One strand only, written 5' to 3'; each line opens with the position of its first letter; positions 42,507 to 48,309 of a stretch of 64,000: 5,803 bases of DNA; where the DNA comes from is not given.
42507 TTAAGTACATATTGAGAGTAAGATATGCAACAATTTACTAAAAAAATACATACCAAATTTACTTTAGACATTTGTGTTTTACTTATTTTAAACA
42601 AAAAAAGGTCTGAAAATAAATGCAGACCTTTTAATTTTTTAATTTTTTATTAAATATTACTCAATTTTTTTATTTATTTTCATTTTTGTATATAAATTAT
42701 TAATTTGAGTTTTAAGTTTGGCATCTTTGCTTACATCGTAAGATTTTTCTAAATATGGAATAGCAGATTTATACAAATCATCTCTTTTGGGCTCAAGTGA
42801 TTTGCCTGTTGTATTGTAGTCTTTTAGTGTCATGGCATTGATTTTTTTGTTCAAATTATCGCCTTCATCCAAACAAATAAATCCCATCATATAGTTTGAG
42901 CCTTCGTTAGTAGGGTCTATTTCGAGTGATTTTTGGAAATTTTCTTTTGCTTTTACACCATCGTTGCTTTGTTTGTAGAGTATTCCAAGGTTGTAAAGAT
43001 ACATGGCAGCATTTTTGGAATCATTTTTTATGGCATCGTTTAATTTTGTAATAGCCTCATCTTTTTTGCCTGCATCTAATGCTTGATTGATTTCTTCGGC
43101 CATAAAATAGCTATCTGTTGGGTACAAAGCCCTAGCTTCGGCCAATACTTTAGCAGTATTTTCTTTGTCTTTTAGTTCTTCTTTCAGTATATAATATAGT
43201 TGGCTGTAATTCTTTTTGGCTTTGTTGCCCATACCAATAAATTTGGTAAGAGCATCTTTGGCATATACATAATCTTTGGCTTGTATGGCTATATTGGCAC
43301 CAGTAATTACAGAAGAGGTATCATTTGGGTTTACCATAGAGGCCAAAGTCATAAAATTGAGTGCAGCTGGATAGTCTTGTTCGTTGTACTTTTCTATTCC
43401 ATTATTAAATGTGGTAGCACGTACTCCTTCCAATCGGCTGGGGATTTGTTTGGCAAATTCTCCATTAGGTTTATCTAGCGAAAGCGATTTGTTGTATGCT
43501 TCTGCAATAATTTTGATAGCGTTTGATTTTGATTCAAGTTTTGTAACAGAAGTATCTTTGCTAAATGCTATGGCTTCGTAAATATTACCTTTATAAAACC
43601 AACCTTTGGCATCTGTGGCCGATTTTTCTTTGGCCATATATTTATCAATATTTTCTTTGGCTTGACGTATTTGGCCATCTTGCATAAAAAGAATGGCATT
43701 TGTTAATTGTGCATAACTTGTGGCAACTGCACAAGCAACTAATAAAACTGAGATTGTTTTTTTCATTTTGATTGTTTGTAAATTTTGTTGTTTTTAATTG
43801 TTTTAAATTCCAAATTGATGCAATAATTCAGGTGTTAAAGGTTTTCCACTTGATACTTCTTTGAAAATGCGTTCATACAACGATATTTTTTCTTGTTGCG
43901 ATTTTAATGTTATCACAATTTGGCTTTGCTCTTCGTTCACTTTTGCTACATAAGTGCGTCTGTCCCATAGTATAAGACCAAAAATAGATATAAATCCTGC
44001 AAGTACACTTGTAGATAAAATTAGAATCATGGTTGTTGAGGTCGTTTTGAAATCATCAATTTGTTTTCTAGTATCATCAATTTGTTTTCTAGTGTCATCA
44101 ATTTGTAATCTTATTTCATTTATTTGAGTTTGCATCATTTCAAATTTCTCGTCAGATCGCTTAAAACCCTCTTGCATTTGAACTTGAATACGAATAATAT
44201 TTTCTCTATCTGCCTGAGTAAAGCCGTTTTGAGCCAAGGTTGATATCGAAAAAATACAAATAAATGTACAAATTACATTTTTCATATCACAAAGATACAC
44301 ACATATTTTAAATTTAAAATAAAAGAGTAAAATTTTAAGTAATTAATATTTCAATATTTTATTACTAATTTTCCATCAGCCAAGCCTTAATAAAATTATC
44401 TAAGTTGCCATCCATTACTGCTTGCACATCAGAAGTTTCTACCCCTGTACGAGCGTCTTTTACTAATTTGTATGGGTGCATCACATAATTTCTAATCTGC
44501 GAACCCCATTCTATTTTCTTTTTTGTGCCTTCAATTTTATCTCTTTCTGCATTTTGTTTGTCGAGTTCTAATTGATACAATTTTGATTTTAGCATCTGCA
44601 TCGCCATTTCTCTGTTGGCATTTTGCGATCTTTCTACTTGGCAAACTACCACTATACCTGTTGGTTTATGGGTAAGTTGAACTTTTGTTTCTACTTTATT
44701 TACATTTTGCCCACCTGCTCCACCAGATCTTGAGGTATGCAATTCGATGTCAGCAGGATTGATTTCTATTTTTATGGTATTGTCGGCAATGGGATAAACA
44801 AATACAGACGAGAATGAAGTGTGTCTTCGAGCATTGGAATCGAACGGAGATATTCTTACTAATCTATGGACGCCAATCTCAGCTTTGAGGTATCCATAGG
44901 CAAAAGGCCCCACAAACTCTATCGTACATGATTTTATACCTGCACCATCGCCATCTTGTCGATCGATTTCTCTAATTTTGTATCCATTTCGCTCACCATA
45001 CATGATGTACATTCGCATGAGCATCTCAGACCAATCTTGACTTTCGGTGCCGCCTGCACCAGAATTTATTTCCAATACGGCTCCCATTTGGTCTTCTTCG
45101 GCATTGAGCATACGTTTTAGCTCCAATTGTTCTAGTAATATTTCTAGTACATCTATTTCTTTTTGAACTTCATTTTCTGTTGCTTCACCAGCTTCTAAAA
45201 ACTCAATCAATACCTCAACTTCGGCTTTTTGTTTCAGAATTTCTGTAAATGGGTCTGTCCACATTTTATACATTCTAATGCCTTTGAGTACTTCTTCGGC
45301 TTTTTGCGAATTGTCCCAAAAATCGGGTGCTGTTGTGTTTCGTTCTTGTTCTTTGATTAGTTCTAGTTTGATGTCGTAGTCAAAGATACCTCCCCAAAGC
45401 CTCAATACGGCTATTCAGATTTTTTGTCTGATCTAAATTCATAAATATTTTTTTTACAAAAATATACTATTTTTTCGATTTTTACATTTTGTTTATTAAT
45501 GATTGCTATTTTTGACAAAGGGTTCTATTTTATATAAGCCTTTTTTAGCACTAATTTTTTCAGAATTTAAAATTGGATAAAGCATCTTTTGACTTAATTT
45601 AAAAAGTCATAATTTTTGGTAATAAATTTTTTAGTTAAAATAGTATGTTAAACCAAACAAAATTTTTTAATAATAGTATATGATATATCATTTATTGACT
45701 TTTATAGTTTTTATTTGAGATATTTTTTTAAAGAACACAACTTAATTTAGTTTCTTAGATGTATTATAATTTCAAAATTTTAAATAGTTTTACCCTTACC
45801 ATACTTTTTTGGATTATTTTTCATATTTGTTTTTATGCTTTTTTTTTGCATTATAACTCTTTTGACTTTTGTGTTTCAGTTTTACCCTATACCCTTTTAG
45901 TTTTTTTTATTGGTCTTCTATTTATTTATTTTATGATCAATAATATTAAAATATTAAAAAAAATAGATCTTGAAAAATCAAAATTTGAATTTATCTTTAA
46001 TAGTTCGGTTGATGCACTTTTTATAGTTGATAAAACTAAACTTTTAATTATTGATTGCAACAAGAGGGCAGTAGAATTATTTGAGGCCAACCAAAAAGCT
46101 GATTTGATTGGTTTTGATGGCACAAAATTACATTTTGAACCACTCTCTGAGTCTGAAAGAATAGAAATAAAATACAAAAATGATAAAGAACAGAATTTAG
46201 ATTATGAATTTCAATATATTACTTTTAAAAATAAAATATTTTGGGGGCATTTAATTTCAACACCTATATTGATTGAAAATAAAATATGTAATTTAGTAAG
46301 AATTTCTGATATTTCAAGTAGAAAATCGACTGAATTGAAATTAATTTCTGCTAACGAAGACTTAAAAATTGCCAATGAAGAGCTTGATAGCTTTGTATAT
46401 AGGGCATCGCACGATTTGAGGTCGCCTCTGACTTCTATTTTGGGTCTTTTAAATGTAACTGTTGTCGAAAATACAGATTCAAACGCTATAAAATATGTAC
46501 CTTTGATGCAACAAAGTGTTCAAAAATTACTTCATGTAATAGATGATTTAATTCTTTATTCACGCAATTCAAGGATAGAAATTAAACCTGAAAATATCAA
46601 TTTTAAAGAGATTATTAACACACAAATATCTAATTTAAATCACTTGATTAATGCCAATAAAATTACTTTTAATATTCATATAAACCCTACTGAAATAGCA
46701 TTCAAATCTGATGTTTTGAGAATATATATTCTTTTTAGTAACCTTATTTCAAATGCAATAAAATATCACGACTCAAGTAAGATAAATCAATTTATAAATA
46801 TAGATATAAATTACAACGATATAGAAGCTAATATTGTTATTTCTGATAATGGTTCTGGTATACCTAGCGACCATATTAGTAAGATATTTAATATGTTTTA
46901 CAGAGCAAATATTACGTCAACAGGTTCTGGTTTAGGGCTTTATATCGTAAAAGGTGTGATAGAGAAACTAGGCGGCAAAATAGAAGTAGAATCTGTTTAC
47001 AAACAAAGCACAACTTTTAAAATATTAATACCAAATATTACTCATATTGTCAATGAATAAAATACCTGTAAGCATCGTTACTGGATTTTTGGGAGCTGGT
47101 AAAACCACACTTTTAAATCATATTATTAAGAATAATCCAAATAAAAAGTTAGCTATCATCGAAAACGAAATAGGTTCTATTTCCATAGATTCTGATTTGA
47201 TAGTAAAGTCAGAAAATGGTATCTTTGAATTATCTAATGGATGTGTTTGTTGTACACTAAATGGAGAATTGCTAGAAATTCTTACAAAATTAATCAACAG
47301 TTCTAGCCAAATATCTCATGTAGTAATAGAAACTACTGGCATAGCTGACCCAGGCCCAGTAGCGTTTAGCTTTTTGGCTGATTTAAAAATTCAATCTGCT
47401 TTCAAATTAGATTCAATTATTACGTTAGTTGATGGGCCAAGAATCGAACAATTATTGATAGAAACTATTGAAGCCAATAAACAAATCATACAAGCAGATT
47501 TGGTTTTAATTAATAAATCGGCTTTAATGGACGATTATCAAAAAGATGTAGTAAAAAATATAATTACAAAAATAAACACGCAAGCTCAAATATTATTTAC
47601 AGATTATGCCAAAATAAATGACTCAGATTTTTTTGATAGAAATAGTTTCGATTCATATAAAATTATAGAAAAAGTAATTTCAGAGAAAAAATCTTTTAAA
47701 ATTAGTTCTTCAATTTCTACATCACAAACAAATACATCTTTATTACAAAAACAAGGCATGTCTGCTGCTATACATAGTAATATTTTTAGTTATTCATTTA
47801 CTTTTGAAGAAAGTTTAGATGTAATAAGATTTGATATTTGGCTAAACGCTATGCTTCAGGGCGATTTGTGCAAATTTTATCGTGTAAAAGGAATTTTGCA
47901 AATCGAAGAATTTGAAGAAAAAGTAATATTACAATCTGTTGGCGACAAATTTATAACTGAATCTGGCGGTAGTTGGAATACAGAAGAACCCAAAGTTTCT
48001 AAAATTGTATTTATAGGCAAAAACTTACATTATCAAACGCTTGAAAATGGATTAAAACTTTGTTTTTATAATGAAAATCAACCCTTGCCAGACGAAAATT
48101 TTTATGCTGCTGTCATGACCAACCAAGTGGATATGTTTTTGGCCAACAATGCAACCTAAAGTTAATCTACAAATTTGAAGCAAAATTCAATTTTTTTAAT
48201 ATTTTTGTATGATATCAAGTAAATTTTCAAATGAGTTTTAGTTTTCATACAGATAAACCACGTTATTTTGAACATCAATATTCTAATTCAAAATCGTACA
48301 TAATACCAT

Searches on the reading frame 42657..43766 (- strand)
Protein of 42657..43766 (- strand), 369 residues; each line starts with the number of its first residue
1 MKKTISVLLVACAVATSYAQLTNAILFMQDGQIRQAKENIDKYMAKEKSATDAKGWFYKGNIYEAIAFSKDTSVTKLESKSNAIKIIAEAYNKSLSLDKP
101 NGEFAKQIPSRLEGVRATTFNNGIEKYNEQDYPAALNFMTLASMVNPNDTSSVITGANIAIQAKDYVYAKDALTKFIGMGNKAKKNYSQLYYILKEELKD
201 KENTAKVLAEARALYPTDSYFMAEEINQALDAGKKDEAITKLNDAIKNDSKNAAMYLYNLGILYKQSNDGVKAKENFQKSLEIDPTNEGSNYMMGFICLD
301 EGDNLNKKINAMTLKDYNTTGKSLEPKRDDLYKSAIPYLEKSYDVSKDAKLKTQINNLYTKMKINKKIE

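Call 3: search_protein_families(library=pfam, proteins=[window:42657-43766:-], max_evalue=0.01)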
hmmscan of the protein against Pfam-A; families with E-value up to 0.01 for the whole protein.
window:42657-43766:- (369 aa): 12 families
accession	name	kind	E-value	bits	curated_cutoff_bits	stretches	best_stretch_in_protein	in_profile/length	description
PF07719.23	TPR_2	-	5e-08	32.9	27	1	255-287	2-34/34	Tetratricopeptide repeat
PF13431.12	TPR_17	-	9.9e-08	32.1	24.4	0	277-303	2-28/34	Tetratricopeptide repeat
PF14559.12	TPR_19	-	2.5e-06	28.1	25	0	229-279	1-50/68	Tetratricopeptide repeat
PF00515.34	TPR_1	-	2.7e-06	27.4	27.8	1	256-287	3-34/34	Tetratricopeptide repeat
PF13424.12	TPR_12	-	5.5e-06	26.9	30.1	1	249-284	40-75/77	Tetratricopeptide repeat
PF13414.12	TPR_11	-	6.2e-06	26.2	26.8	1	231-266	6-40/42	TPR repeat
PF13371.12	TPR_9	-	1.3e-05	25.6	35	0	128-179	7-58/73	Tetratricopeptide repeat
PF13432.12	TPR_16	-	1.7e-05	25.6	32.7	1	228-287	6-64/65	Tetratricopeptide repeat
PF13428.12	TPR_14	-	0.00049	21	23.5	0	229-257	11-39/44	Tetratricopeptide repeat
PF13429.12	TPR_15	-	0.00058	19.8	26.2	1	127-311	19-205/280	Tetratricopeptide repeat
PF10938.13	YfdX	-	0.00075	20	26.6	1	154-255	5-91/149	YfdX protein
PF13181.12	TPR_8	-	0.0016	18.9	25.7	1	256-287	3-34/34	Tetratricopeptide repeat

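Call 4: search_protein_families(library=ncbifam, proteins=[window:42657-43766:-], max_evalue=0.01)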
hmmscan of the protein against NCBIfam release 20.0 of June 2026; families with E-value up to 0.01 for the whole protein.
window:42657-43766:- (369 aa): 12 families
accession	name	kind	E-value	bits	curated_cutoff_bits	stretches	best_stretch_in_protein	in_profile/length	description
TIGR02521.1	type_IV_pilW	equivalog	2.9e-09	36.8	154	1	230-288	42-99/234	type IV pilus biogenesis/stability protein PilW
TIGR02917.1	PEP_TPR_lipo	equivalog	4.6e-08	31.4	312.2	1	16-299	158-442/899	XrtA/PEP-CTERM system TPR-repeat protein PrsT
TIGR00540.1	TPR_hemY_coli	hypoth_equivalog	2.1e-07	30.1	142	1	229-291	302-361/385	heme biosynthesis-associated TPR protein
NF040959.1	MamA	equivalog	2.4e-06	27.1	200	1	232-312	84-162/204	magnetosome protein MamA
NF047507.1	TPR_BatC_Lepto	exception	1.2e-05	24.9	175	1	203-294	42-136/214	TPR repeat-containing protein BatC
NF052415.1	T3SS_chap_SctY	equivalog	0.00019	21.9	70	0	9-63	32-87/106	type III secretion apparatus assembly chaperone SctY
TIGR03939.1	PGA_TPR_OMP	equivalog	0.00072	17.9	366.65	0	128-218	98-187/800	poly-beta-1,6 N-acetyl-D-glucosamine export porin PgaA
NF033920.0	C39_PA2778_fam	equivalog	0.00097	18.6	150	1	196-284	167-254/255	PA2778 family cysteine peptidase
TIGR02552.1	LcrH_SycD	equivalog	0.0019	17.9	104.8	0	130-190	66-125/136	SycD/LcrH family type III secretion system chaperone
NF002725.1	PRK02603.1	equivalog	0.0038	17.2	143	1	229-308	45-126/173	photosystem I assembly protein Ycf3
NF033762.1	social_mot_Tgl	equivalog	0.0044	16.4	225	0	251-297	28-74/252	social motility TPR repeat lipoprotein Tgl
TIGR04510.1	mod_pep_cyc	subfamily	0.0064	15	400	1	120-280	402-562/814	putative peptide modification system cyclase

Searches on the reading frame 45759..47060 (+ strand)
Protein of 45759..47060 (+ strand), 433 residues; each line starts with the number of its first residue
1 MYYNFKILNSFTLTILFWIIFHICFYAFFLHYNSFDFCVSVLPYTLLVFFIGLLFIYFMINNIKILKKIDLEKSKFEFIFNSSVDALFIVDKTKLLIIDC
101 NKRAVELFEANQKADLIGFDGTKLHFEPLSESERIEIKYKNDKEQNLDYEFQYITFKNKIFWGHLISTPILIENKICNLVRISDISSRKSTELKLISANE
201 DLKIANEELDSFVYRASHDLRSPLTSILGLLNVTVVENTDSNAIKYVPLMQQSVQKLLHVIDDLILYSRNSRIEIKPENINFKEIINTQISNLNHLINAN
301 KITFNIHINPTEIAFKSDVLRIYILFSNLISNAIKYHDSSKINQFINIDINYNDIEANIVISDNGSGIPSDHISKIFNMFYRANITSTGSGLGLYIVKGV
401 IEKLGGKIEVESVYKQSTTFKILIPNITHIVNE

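Call 14: search_protein_families(library=pfam, proteins=[window:45759-47060:+], max_evalue=0.00001)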
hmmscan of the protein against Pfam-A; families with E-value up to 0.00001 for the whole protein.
window:45759-47060:+ (433 aa): 4 families
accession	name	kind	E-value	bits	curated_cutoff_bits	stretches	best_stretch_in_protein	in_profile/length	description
PF02518.31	HATPase_c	-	1.8e-23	83.6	26.4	1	318-425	2-108/111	Histidine kinase-, DNA gyrase B-, and HSP90-like ATPase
PF00512.31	HisKA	-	5.1e-10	39.7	26.9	1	210-270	3-63/66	His Kinase A (phospho-acceptor) domain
PF13426.13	PAS_9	-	3.2e-06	27.8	27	1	85-180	2-96/103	PAS domain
PF13188.13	PAS_8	-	8e-06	26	21.8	0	75-129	2-55/65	PAS domain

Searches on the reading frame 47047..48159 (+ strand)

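Call 14: search_protein_families(library=pfam, proteins=[window:47047-48159:+], max_evalue=0.00001)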
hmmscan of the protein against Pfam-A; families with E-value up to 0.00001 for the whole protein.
window:47047-48159:+ (370 aa): 2 families
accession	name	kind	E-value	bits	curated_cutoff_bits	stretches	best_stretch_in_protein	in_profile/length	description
PF02492.25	cobW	-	4.2e-50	170.3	20.7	1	7-183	1-179/180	CobW/HypB/UreG, nucleotide-binding domain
PF07683.19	CobW_C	-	9.1e-16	58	22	1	248-339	3-93/94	Cobalamin synthesis protein cobW C-terminal domain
